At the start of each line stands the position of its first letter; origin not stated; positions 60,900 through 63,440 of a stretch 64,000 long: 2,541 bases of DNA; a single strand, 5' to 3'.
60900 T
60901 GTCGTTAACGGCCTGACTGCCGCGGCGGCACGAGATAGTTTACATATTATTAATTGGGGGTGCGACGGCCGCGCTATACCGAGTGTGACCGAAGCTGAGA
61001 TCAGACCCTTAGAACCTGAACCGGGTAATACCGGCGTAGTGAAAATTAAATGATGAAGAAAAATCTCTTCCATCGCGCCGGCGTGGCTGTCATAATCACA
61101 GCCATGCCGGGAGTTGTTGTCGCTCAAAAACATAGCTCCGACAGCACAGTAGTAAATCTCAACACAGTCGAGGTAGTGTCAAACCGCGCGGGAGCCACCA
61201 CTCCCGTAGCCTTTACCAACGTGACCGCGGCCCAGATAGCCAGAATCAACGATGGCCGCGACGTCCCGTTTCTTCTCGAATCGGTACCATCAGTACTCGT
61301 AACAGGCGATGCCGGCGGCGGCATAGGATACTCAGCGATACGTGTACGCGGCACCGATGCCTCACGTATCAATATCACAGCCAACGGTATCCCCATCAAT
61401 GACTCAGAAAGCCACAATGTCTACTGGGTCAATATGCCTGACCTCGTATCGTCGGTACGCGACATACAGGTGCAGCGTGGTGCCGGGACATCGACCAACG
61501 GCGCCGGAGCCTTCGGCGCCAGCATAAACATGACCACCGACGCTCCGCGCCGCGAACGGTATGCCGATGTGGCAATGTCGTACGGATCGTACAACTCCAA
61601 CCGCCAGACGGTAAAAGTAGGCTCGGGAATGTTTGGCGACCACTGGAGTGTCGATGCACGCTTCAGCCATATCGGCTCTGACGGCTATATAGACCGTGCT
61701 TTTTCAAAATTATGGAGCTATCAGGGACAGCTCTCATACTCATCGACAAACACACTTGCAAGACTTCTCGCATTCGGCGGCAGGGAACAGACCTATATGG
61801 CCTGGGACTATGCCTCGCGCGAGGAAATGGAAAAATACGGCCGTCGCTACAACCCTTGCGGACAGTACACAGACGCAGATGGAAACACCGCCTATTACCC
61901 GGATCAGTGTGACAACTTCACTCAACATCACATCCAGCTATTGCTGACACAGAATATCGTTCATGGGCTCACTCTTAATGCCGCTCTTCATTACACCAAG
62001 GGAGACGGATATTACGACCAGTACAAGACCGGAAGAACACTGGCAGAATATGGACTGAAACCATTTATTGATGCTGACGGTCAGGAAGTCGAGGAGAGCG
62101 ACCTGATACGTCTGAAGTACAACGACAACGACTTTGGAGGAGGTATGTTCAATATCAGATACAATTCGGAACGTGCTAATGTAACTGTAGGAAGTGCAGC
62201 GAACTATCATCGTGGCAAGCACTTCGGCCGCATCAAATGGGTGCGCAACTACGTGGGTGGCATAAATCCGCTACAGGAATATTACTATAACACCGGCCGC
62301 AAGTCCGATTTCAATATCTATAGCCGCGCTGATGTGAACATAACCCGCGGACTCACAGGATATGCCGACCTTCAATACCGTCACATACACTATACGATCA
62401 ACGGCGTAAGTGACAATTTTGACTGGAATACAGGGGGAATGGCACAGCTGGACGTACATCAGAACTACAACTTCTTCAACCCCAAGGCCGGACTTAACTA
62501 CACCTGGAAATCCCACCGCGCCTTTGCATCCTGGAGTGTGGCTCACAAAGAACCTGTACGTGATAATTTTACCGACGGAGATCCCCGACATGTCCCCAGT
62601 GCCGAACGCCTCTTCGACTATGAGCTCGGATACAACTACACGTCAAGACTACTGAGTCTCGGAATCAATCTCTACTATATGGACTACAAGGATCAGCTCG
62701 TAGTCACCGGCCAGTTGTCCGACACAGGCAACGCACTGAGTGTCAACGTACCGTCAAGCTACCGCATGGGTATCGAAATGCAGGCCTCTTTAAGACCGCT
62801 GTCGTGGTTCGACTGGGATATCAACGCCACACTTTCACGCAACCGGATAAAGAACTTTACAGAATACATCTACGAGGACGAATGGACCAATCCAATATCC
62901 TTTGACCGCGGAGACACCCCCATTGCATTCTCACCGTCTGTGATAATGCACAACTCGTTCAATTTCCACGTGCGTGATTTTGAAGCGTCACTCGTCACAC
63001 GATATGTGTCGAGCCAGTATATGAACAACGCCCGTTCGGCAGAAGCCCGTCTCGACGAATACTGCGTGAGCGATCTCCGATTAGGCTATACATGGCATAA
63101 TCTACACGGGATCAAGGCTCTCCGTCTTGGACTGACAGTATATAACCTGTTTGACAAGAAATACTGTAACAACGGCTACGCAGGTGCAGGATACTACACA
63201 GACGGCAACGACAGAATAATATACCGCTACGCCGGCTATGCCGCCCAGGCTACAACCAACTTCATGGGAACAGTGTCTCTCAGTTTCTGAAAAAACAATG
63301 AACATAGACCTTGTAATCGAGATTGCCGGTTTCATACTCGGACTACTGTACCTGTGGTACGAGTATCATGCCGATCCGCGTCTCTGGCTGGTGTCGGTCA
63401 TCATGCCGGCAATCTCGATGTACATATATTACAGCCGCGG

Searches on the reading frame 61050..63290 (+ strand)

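Call 71: search_protein_families(library=pfam, proteins=[window:61050-63290:+], max_evalue=0.001)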
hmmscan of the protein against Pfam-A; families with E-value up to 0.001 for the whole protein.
window:61050-63290:+ (746 aa): 2 families
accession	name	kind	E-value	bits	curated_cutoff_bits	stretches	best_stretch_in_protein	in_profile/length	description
PF00593.30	TonB_dep_Rec_b-barrel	-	2.4e-21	77.6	27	1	273-700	40-436/436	TonB dependent receptor-like, beta-barrel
PF07715.20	Plug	-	1.7e-12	48.2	23.9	1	50-157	4-106/107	TonB-dependent Receptor Plug Domain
